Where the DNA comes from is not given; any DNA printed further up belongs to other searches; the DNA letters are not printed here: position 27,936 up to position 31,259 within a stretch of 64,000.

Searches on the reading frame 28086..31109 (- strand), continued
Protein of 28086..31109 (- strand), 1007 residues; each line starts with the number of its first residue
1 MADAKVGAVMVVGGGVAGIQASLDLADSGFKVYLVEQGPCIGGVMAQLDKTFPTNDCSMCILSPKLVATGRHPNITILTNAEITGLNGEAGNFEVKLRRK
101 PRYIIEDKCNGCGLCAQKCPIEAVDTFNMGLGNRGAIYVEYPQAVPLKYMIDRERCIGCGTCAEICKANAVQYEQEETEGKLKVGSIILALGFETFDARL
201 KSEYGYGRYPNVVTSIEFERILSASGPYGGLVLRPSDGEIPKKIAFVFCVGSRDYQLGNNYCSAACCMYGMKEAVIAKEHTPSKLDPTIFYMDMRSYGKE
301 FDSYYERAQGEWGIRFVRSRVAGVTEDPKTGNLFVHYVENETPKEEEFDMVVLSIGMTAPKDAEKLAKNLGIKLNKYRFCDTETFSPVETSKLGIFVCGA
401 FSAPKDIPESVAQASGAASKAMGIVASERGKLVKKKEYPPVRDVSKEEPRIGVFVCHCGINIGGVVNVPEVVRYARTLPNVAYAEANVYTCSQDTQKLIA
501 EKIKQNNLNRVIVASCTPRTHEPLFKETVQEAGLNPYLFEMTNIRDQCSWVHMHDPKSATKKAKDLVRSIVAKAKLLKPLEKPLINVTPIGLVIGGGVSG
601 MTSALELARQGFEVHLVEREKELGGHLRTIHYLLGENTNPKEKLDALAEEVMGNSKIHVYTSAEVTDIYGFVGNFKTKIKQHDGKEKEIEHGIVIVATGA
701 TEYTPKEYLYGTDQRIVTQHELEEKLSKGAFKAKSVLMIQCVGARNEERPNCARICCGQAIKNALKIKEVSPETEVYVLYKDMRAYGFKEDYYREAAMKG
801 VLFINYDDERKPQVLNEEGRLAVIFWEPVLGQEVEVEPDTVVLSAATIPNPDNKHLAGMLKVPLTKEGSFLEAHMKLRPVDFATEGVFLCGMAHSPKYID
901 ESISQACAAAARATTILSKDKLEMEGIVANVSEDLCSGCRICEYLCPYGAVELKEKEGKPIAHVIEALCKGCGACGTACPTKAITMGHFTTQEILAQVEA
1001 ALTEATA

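Call 15: find_homologous_proteins(query=window:28086-31109:-, max_evalue=1e-30)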
Query window:28086-31109:- (1007 aa): 8000 proteins with E <= 1e-30 among 8000 candidates; the best 120 are listed.
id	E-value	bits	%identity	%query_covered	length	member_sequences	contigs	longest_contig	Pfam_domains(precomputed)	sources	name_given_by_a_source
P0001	0.0e+0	2315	100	100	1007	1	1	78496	PF14697.12,PF13450.13,PF07992.21,PF12837.13,PF00070.34,PF03486.21,PF13484.12,PF12838.13,PF13454.13,PF01134.29,PF01494.26,PF12831.14,PF01946.24,PF01266.31,PF01593.31,PF12797.13,PF00890.31,PF00037.33,PF13738.13,PF25160.2,PF13237.12,PF13183.12,PF13187.12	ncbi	-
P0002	0.0e+0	2311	100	100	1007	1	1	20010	PF14697.12,PF13450.13,PF07992.21,PF12837.13,PF00070.34,PF03486.21,PF13484.12,PF12838.13,PF13454.13,PF01134.29,PF01494.26,PF12831.14,PF01946.24,PF01266.31,PF01593.31,PF12797.13,PF00890.31,PF00037.33,PF13738.13,PF25160.2,PF13237.12,PF13183.12,PF13187.12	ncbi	-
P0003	0.0e+0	2290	99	100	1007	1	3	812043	PF14697.12,PF13450.13,PF07992.21,PF12837.13,PF00070.34,PF03486.21,PF13484.12,PF12838.13,PF13454.13,PF01134.29,PF01494.26,PF12831.14,PF01946.24,PF01266.31,PF01593.31,PF12797.13,PF00890.31,PF00037.33,PF13738.13,PF25160.2,PF13237.12,PF13187.12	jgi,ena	jgi:heterodisulfide reductase subunit A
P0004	0.0e+0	2176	93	98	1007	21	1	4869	PF14697.12,PF13450.13,PF07992.21,PF12837.13,PF00070.34,PF03486.21,PF13484.12,PF12838.13,PF13454.13,PF01134.29,PF12831.14,PF01946.24,PF01266.31,PF01593.31,PF12797.13,PF00890.31,PF00037.33,PF13738.13,PF25160.2,PF13237.12,PF13183.12,PF13187.12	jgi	-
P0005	0.0e+0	2146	92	100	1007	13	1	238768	PF14697.12,PF13450.13,PF07992.21,PF12837.13,PF00070.34,PF03486.21,PF13484.12,PF12838.13,PF13454.13,PF01134.29,PF01494.26,PF12831.14,PF01946.24,PF01266.31,PF01593.31,PF12797.13,PF00890.31,PF00037.33,PF13738.13,PF01262.28,PF25160.2,PF13237.12,PF13187.12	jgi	-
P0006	0.0e+0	2113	90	98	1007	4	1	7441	PF14697.12,PF13450.13,PF07992.21,PF12837.13,PF00070.34,PF03486.21,PF13484.12,PF01266.31,PF00890.31,PF13738.13,PF25160.2,PF13237.12,PF17179.10,PF12838.13,PF13454.13,PF01134.29,PF01494.26,PF12831.14,PF01946.24,PF01593.31,PF12797.13,PF00037.33,PF01262.28,PF13187.12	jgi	-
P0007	0.0e+0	2113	90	98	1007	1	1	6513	PF14697.12,PF13450.13,PF07992.21,PF12837.13,PF00070.34,PF03486.21,PF13484.12,PF01266.31,PF00890.31,PF13738.13,PF25160.2,PF13237.12,PF17179.10,PF12838.13,PF13454.13,PF01134.29,PF01494.26,PF12831.14,PF01946.24,PF01593.31,PF12797.13,PF00037.33,PF01262.28,PF13187.12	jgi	jgi:heterodisulfide reductase subunit A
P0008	0.0e+0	2109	90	98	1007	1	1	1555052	PF14697.12,PF13450.13,PF07992.21,PF12837.13,PF00070.34,PF03486.21,PF13484.12,PF01266.31,PF00890.31,PF13738.13,PF25160.2,PF13237.12,PF17179.10,PF12838.13,PF13454.13,PF01134.29,PF01494.26,PF12831.14,PF01946.24,PF01593.31,PF12797.13,PF00037.33,PF01262.28,PF13187.12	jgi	jgi:heterodisulfide reductase subunit A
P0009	0.0e+0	2107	90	100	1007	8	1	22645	PF14697.12,PF13450.13,PF07992.21,PF12837.13,PF00070.34,PF03486.21,PF13484.12,PF12838.13,PF13454.13,PF01134.29,PF01494.26,PF12831.14,PF01946.24,PF01266.31,PF01593.31,PF12797.13,PF00890.31,PF00037.33,PF13738.13,PF01262.28,PF25160.2,PF13237.12,PF13187.12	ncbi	-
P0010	0.0e+0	2107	90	98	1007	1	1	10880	PF14697.12,PF13450.13,PF07992.21,PF12837.13,PF00070.34,PF03486.21,PF13484.12,PF01266.31,PF00890.31,PF13738.13,PF25160.2,PF13237.12,PF17179.10,PF12838.13,PF13454.13,PF01134.29,PF01494.26,PF12831.14,PF01946.24,PF01593.31,PF12797.13,PF00037.33,PF01262.28,PF13187.12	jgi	jgi:heterodisulfide reductase subunit A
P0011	0.0e+0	2101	90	98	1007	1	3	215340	PF14697.12,PF13450.13,PF07992.21,PF12837.13,PF00070.34,PF03486.21,PF13484.12,PF01266.31,PF00890.31,PF13738.13,PF25160.2,PF13237.12,PF17179.10,PF12838.13,PF13454.13,PF01134.29,PF01494.26,PF12831.14,PF01946.24,PF01593.31,PF12797.13,PF00037.33,PF01262.28,PF13187.12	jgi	jgi:heterodisulfide reductase subunit A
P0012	0.0e+0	2078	89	100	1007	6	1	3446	PF14697.12,PF13450.13,PF07992.21,PF12837.13,PF00070.34,PF03486.21,PF13484.12,PF12838.13,PF13454.13,PF01134.29,PF01494.26,PF12831.14,PF01946.24,PF01266.31,PF01593.31,PF12797.13,PF00890.31,PF00037.33,PF13738.13,PF01262.28,PF25160.2,PF13237.12,PF13187.12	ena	-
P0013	0.0e+0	2071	89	98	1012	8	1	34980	PF14697.12,PF13450.13,PF07992.21,PF12837.13,PF00070.34,PF03486.21,PF13484.12,PF12838.13,PF13454.13,PF01134.29,PF01494.26,PF12831.14,PF01946.24,PF01266.31,PF12797.13,PF00890.31,PF00037.33,PF13738.13,PF01262.28,PF25160.2,PF13237.12,PF13187.12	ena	-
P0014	0.0e+0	2060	87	100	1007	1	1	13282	PF14697.12,PF13450.13,PF07992.21,PF12837.13,PF00070.34,PF03486.21,PF13484.12,PF12838.13,PF13454.13,PF01134.29,PF12831.14,PF01266.31,PF12797.13,PF00890.31,PF00037.33,PF13738.13,PF25160.2,PF13237.12,PF13187.12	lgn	-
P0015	0.0e+0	2059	88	98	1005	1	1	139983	PF14697.12,PF13450.13,PF07992.21,PF12837.13,PF00070.34,PF03486.21,PF13484.12,PF12838.13,PF13454.13,PF01134.29,PF01494.26,PF12831.14,PF01946.24,PF01266.31,PF01593.31,PF12797.13,PF00890.31,PF00037.33,PF13738.13,PF01262.28,PF25160.2,PF13237.12,PF13187.12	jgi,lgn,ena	jgi:heterodisulfide reductase subunit A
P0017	0.0e+0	2027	87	98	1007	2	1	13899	PF14697.12,PF13450.13,PF07992.21,PF12837.13,PF00070.34,PF03486.21,PF13484.12,PF12838.13,PF13454.13,PF01134.29,PF01494.26,PF12831.14,PF01946.24,PF01266.31,PF01593.31,PF12797.13,PF00890.31,PF00037.33,PF13738.13,PF01262.28,PF25160.2,PF13237.12,PF13187.12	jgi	jgi:heterodisulfide reductase subunit A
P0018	0.0e+0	2026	86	100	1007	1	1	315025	PF14697.12,PF13450.13,PF07992.21,PF12837.13,PF00070.34,PF03486.21,PF13484.12,PF12838.13,PF13454.13,PF01134.29,PF01494.26,PF12831.14,PF01946.24,PF01266.31,PF01593.31,PF12797.13,PF00890.31,PF00037.33,PF13738.13,PF01262.28,PF25160.2,PF13237.12,PF13187.12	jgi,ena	-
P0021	0.0e+0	2019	86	100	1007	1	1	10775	PF14697.12,PF13450.13,PF07992.21,PF12837.13,PF00070.34,PF03486.21,PF12798.13,PF13484.12,PF12838.13,PF13454.13,PF01134.29,PF12831.14,PF01946.24,PF01266.31,PF12797.13,PF00890.31,PF00037.33,PF13738.13,PF01262.28,PF25160.2,PF13237.12,PF13187.12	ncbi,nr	ncbi:MAG TPA: CoB--CoM heterodisulfide reductase iron-sulfur subunit A family protein [Candidatus Ba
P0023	0.0e+0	2008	86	100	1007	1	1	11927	PF14697.12,PF13450.13,PF07992.21,PF12837.13,PF00070.34,PF03486.21,PF13484.12,PF01266.31,PF00890.31,PF13738.13,PF25160.2,PF13237.12,PF17179.10,PF12838.13,PF13454.13,PF01134.29,PF01494.26,PF12831.14,PF01946.24,PF01593.31,PF12797.13,PF00037.33,PF01262.28,PF13187.12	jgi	jgi:heterodisulfide reductase subunit A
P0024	0.0e+0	2005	85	100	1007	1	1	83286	PF14697.12,PF13450.13,PF07992.21,PF12837.13,PF00070.34,PF03486.21,PF13484.12,PF12838.13,PF13454.13,PF01134.29,PF01494.26,PF12831.14,PF01946.24,PF01266.31,PF12797.13,PF00890.31,PF00037.33,PF13738.13,PF01262.28,PF25160.2,PF13237.12,PF13187.12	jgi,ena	-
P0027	0.0e+0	2000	85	98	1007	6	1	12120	PF14697.12,PF17179.10,PF13450.13,PF07992.21,PF12837.13,PF00070.34,PF03486.21,PF13484.12,PF12838.13,PF13454.13,PF01134.29,PF01494.26,PF12831.14,PF01946.24,PF01266.31,PF01593.31,PF12797.13,PF00890.31,PF00037.33,PF13738.13,PF01262.28,PF25160.2,PF13187.12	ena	-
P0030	0.0e+0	1996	84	98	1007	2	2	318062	PF14697.12,PF13450.13,PF07992.21,PF12837.13,PF00070.34,PF03486.21,PF13484.12,PF12838.13,PF13454.13,PF01134.29,PF01494.26,PF12831.14,PF01946.24,PF01266.31,PF12797.13,PF00890.31,PF00037.33,PF13738.13,PF01262.28,PF25160.2,PF13237.12,PF13187.12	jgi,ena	-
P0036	0.0e+0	1994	85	100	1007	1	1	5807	PF14697.12,PF17179.10,PF13450.13,PF07992.21,PF12837.13,PF00070.34,PF03486.21,PF13484.12,PF12838.13,PF13454.13,PF01134.29,PF01494.26,PF12831.14,PF01946.24,PF01266.31,PF12797.13,PF00890.31,PF00037.33,PF13738.13,PF01262.28,PF25160.2,PF13237.12,PF13187.12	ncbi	-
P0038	0.0e+0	1993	85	98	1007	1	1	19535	PF14697.12,PF13450.13,PF07992.21,PF12837.13,PF00070.34,PF03486.21,PF13484.12,PF12838.13,PF13454.13,PF01134.29,PF01494.26,PF12831.14,PF01946.24,PF01266.31,PF12797.13,PF00890.31,PF00037.33,PF13738.13,PF25160.2,PF13237.12,PF13187.12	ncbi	-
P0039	0.0e+0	1992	84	100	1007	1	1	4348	PF14697.12,PF13450.13,PF07992.21,PF12837.13,PF00070.34,PF03486.21,PF13484.12,PF01266.31,PF00890.31,PF13738.13,PF25160.2,PF13237.12,PF17179.10,PF12838.13,PF13454.13,PF01134.29,PF01494.26,PF12831.14,PF01946.24,PF01593.31,PF12797.13,PF00037.33,PF01262.28,PF13187.12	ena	-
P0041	0.0e+0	1990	84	100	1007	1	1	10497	PF14697.12,PF13450.13,PF07992.21,PF12837.13,PF00070.34,PF03486.21,PF13484.12,PF12838.13,PF13454.13,PF01134.29,PF01494.26,PF12831.14,PF01946.24,PF01266.31,PF01593.31,PF12797.13,PF00890.31,PF00037.33,PF13738.13,PF01262.28,PF25160.2,PF13237.12,PF13187.12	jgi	-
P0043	0.0e+0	1988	85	98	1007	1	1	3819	PF14697.12,PF13450.13,PF07992.21,PF12837.13,PF00070.34,PF03486.21,PF13484.12,PF12838.13,PF13454.13,PF01134.29,PF01494.26,PF12831.14,PF01946.24,PF01266.31,PF01593.31,PF12797.13,PF00890.31,PF00037.33,PF13738.13,PF01262.28,PF25160.2,PF13237.12,PF13187.12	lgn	-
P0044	0.0e+0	1987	84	100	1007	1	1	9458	PF14697.12,PF13450.13,PF07992.21,PF12837.13,PF00070.34,PF03486.21,PF13484.12,PF12838.13,PF13454.13,PF01134.29,PF01494.26,PF12831.14,PF01946.24,PF01266.31,PF01593.31,PF12797.13,PF00890.31,PF00037.33,PF13738.13,PF01262.28,PF25160.2,PF13237.12,PF13187.12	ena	-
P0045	0.0e+0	1987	85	98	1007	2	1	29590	PF14697.12,PF13450.13,PF07992.21,PF12837.13,PF00070.34,PF03486.21,PF13484.12,PF12838.13,PF13454.13,PF01134.29,PF01494.26,PF12831.14,PF01946.24,PF01266.31,PF01593.31,PF12797.13,PF00890.31,PF00037.33,PF13738.13,PF01262.28,PF25160.2,PF13237.12,PF13187.12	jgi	jgi:heterodisulfide reductase subunit A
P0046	0.0e+0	1986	84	98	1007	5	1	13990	PF14697.12,PF13450.13,PF07992.21,PF12837.13,PF00070.34,PF03486.21,PF13484.12,PF01266.31,PF00890.31,PF13738.13,PF25160.2,PF13237.12,PF12838.13,PF13454.13,PF01134.29,PF01494.26,PF12831.14,PF01946.24,PF01593.31,PF12797.13,PF00037.33,PF01262.28,PF13183.12,PF13187.12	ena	-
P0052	0.0e+0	1980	84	100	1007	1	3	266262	PF14697.12,PF13450.13,PF07992.21,PF12837.13,PF00070.34,PF03486.21,PF12798.13,PF13484.12,PF01266.31,PF00890.31,PF13738.13,PF25160.2,PF13237.12,PF12838.13,PF13454.13,PF01134.29,PF01494.26,PF12831.14,PF01946.24,PF01593.31,PF12797.13,PF00037.33,PF01262.28,PF13187.12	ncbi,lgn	-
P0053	0.0e+0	1980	84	98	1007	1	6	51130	PF14697.12,PF13450.13,PF07992.21,PF12837.13,PF00070.34,PF03486.21,PF13484.12,PF12838.13,PF13454.13,PF01134.29,PF01494.26,PF12831.14,PF01266.31,PF12797.13,PF00890.31,PF00037.33,PF13738.13,PF01262.28,PF25160.2,PF13237.12,PF13187.12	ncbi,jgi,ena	-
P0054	0.0e+0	1980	84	98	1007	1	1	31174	PF14697.12,PF13450.13,PF07992.21,PF12837.13,PF00070.34,PF03486.21,PF13484.12,PF12838.13,PF13454.13,PF01134.29,PF01494.26,PF12831.14,PF01266.31,PF12797.13,PF00890.31,PF00037.33,PF13738.13,PF01262.28,PF25160.2,PF13237.12,PF13187.12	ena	-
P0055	0.0e+0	1980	84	100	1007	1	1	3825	PF14697.12,PF13450.13,PF07992.21,PF12837.13,PF00070.34,PF03486.21,PF13484.12,PF01266.31,PF00890.31,PF13738.13,PF25160.2,PF13237.12,PF17179.10,PF12838.13,PF13454.13,PF01134.29,PF01494.26,PF12831.14,PF01946.24,PF01593.31,PF12797.13,PF00037.33,PF01262.28,PF13187.12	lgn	-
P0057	0.0e+0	1979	84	100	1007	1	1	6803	PF14697.12,PF17179.10,PF13450.13,PF07992.21,PF12837.13,PF00070.34,PF03486.21,PF13484.12,PF12838.13,PF13454.13,PF01134.29,PF01494.26,PF12831.14,PF01946.24,PF01266.31,PF12797.13,PF00890.31,PF00037.33,PF13738.13,PF01262.28,PF25160.2,PF13237.12,PF13187.12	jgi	jgi:heterodisulfide reductase subunit A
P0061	0.0e+0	1979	84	100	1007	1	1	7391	PF14697.12,PF17179.10,PF13450.13,PF07992.21,PF12837.13,PF00070.34,PF03486.21,PF13484.12,PF12838.13,PF13454.13,PF01134.29,PF01494.26,PF12831.14,PF01946.24,PF01266.31,PF12797.13,PF00890.31,PF00037.33,PF13738.13,PF01262.28,PF25160.2,PF13237.12,PF13187.12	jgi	jgi:heterodisulfide reductase subunit A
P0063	0.0e+0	1978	84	100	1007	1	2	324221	PF14697.12,PF13450.13,PF07992.21,PF12837.13,PF00070.34,PF03486.21,PF13484.12,PF12838.13,PF13454.13,PF01134.29,PF01494.26,PF12831.14,PF01946.24,PF01266.31,PF01593.31,PF12797.13,PF00890.31,PF00037.33,PF13738.13,PF01262.28,PF25160.2,PF13237.12,PF13187.12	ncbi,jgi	jgi:heterodisulfide reductase subunit A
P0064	0.0e+0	1978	84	98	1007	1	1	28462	PF14697.12,PF13450.13,PF07992.21,PF12837.13,PF00070.34,PF03486.21,PF13484.12,PF12838.13,PF13454.13,PF01134.29,PF01494.26,PF12831.14,PF01266.31,PF12797.13,PF00890.31,PF00037.33,PF13738.13,PF01262.28,PF25160.2,PF13237.12,PF13187.12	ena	-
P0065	0.0e+0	1978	84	98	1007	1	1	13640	PF14697.12,PF17179.10,PF13450.13,PF07992.21,PF12837.13,PF00070.34,PF03486.21,PF13484.12,PF12838.13,PF13454.13,PF01134.29,PF01494.26,PF12831.14,PF01946.24,PF01266.31,PF12797.13,PF00890.31,PF00037.33,PF13738.13,PF01262.28,PF25160.2,PF13237.12,PF13187.12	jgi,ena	-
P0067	0.0e+0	1978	84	100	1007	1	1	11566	PF14697.12,PF13450.13,PF07992.21,PF12837.13,PF00070.34,PF03486.21,PF13484.12,PF12838.13,PF13454.13,PF01134.29,PF01494.26,PF12831.14,PF01946.24,PF01266.31,PF12797.13,PF00890.31,PF00037.33,PF13738.13,PF01262.28,PF25160.2,PF13237.12,PF13187.12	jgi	jgi:heterodisulfide reductase subunit A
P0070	0.0e+0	1977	84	98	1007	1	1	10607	PF14697.12,PF17179.10,PF13450.13,PF07992.21,PF12837.13,PF00070.34,PF03486.21,PF13484.12,PF12838.13,PF13454.13,PF01134.29,PF01494.26,PF12831.14,PF01946.24,PF01266.31,PF12797.13,PF00890.31,PF00037.33,PF13738.13,PF01262.28,PF25160.2,PF13237.12,PF13187.12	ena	-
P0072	0.0e+0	1977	84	100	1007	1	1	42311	PF14697.12,PF13450.13,PF07992.21,PF12837.13,PF00070.34,PF03486.21,PF13484.12,PF01266.31,PF00890.31,PF13738.13,PF25160.2,PF13237.12,PF17179.10,PF12838.13,PF13454.13,PF01134.29,PF01494.26,PF12831.14,PF01946.24,PF01593.31,PF12797.13,PF00037.33,PF01262.28,PF13187.12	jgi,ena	-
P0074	0.0e+0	1977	84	100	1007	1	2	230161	PF14697.12,PF17179.10,PF13450.13,PF07992.21,PF12837.13,PF00070.34,PF03486.21,PF13484.12,PF12838.13,PF13454.13,PF01134.29,PF01494.26,PF12831.14,PF01946.24,PF01266.31,PF12797.13,PF00890.31,PF00037.33,PF13738.13,PF01262.28,PF25160.2,PF13237.12,PF13187.12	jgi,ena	-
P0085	0.0e+0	1975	83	98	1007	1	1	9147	PF14697.12,PF17179.10,PF13450.13,PF07992.21,PF12837.13,PF00070.34,PF03486.21,PF13484.12,PF12838.13,PF01134.29,PF01494.26,PF12831.14,PF01946.24,PF01266.31,PF01593.31,PF12797.13,PF00890.31,PF00037.33,PF13738.13,PF01262.28,PF25160.2,PF13237.12,PF13187.12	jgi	jgi:heterodisulfide reductase subunit A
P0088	0.0e+0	1975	84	98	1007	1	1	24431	PF14697.12,PF13450.13,PF07992.21,PF12837.13,PF00070.34,PF03486.21,PF13484.12,PF12838.13,PF13454.13,PF01134.29,PF01494.26,PF12831.14,PF01946.24,PF01266.31,PF01593.31,PF12797.13,PF00890.31,PF00037.33,PF13738.13,PF01262.28,PF25160.2,PF13237.12,PF13187.12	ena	-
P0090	0.0e+0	1975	83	98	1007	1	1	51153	PF14697.12,PF13450.13,PF07992.21,PF12837.13,PF00070.34,PF03486.21,PF13484.12,PF12838.13,PF13454.13,PF01134.29,PF01494.26,PF12831.14,PF01946.24,PF01266.31,PF01593.31,PF12797.13,PF00890.31,PF00037.33,PF13738.13,PF01262.28,PF25160.2,PF13237.12,PF13187.12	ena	-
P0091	0.0e+0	1975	84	100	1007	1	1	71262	PF14697.12,PF13450.13,PF07992.21,PF12837.13,PF00070.34,PF03486.21,PF13484.12,PF01266.31,PF00890.31,PF13738.13,PF25160.2,PF13237.12,PF17179.10,PF12838.13,PF13454.13,PF01134.29,PF01494.26,PF12831.14,PF01946.24,PF01593.31,PF12797.13,PF00037.33,PF01262.28,PF13187.12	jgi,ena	-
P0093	0.0e+0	1974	84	100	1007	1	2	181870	PF14697.12,PF13450.13,PF07992.21,PF12837.13,PF00070.34,PF03486.21,PF13484.12,PF01266.31,PF00890.31,PF13738.13,PF25160.2,PF13237.12,PF12838.13,PF13454.13,PF01134.29,PF01494.26,PF12831.14,PF01946.24,PF01593.31,PF12797.13,PF00037.33,PF01262.28,PF13183.12,PF13187.12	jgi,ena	jgi:heterodisulfide reductase subunit A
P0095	0.0e+0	1974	84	100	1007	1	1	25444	PF14697.12,PF17179.10,PF13450.13,PF07992.21,PF12837.13,PF00070.34,PF03486.21,PF13484.12,PF12838.13,PF13454.13,PF01134.29,PF01494.26,PF12831.14,PF01946.24,PF01266.31,PF12797.13,PF00890.31,PF00037.33,PF13738.13,PF01262.28,PF25160.2,PF13237.12,PF13187.12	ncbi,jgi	-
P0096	0.0e+0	1974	83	98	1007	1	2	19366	PF14697.12,PF13450.13,PF07992.21,PF12837.13,PF00070.34,PF03486.21,PF13484.12,PF12838.13,PF13454.13,PF01134.29,PF01494.26,PF12831.14,PF01946.24,PF01266.31,PF01593.31,PF12797.13,PF00890.31,PF00037.33,PF13738.13,PF01262.28,PF25160.2,PF13237.12,PF13187.12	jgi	-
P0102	0.0e+0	1972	83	98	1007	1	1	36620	PF14697.12,PF17179.10,PF13450.13,PF07992.21,PF12837.13,PF00070.34,PF03486.21,PF13484.12,PF12838.13,PF01134.29,PF01494.26,PF12831.14,PF01946.24,PF01266.31,PF01593.31,PF12797.13,PF00890.31,PF00037.33,PF13738.13,PF01262.28,PF25160.2,PF13237.12,PF13187.12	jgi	jgi:heterodisulfide reductase subunit A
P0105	0.0e+0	1971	83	98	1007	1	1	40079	PF14697.12,PF13450.13,PF07992.21,PF12837.13,PF00070.34,PF03486.21,PF13484.12,PF12838.13,PF01134.29,PF01494.26,PF12831.14,PF01946.24,PF01266.31,PF01593.31,PF12797.13,PF00890.31,PF00037.33,PF13738.13,PF01262.28,PF25160.2,PF13237.12,PF13187.12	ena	-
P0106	0.0e+0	1971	84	100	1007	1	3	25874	PF14697.12,PF13450.13,PF07992.21,PF12837.13,PF00070.34,PF03486.21,PF13484.12,PF01266.31,PF00890.31,PF13738.13,PF25160.2,PF13237.12,PF17179.10,PF12838.13,PF13454.13,PF01134.29,PF01494.26,PF12831.14,PF01946.24,PF01593.31,PF12797.13,PF00037.33,PF01262.28,PF13187.12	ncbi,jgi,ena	-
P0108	0.0e+0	1971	84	100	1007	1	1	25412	PF14697.12,PF17179.10,PF13450.13,PF07992.21,PF12837.13,PF00070.34,PF03486.21,PF13484.12,PF12838.13,PF13454.13,PF01134.29,PF12831.14,PF01946.24,PF01266.31,PF12797.13,PF00890.31,PF00037.33,PF13738.13,PF01262.28,PF25160.2,PF13237.12,PF13187.12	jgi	-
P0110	0.0e+0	1970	83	98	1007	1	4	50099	PF14697.12,PF13450.13,PF07992.21,PF12837.13,PF00070.34,PF03486.21,PF13484.12,PF12838.13,PF01134.29,PF01494.26,PF12831.14,PF01946.24,PF01266.31,PF01593.31,PF12797.13,PF00890.31,PF00037.33,PF13738.13,PF01262.28,PF25160.2,PF13237.12,PF13187.12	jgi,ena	jgi:heterodisulfide reductase subunit A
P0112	0.0e+0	1970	84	100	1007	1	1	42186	PF14697.12,PF13450.13,PF07992.21,PF12837.13,PF00070.34,PF03486.21,PF13484.12,PF12838.13,PF13454.13,PF01134.29,PF12831.14,PF01946.24,PF01266.31,PF01593.31,PF12797.13,PF00890.31,PF00037.33,PF13738.13,PF01262.28,PF25160.2,PF13237.12,PF13187.12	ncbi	-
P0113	0.0e+0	1969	84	98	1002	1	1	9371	PF14697.12,PF13450.13,PF07992.21,PF12837.13,PF00070.34,PF03486.21,PF13484.12,PF12838.13,PF13454.13,PF01134.29,PF01494.26,PF12831.14,PF01946.24,PF01266.31,PF01593.31,PF12797.13,PF00890.31,PF00037.33,PF13738.13,PF01262.28,PF25160.2,PF13237.12,PF13187.12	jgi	-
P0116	0.0e+0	1968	84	98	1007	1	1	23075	PF14697.12,PF13450.13,PF07992.21,PF12837.13,PF00070.34,PF03486.21,PF13484.12,PF12838.13,PF13454.13,PF01134.29,PF01494.26,PF12831.14,PF01946.24,PF01266.31,PF01593.31,PF12797.13,PF00890.31,PF00037.33,PF13738.13,PF01262.28,PF25160.2,PF13237.12,PF13187.12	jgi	jgi:heterodisulfide reductase subunit A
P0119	0.0e+0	1967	84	98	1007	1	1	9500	PF14697.12,PF13450.13,PF07992.21,PF12837.13,PF00070.34,PF03486.21,PF13484.12,PF12838.13,PF13454.13,PF01134.29,PF01494.26,PF12831.14,PF01946.24,PF01266.31,PF01593.31,PF12797.13,PF00890.31,PF00037.33,PF13738.13,PF01262.28,PF25160.2,PF13237.12,PF13187.12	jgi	jgi:heterodisulfide reductase subunit A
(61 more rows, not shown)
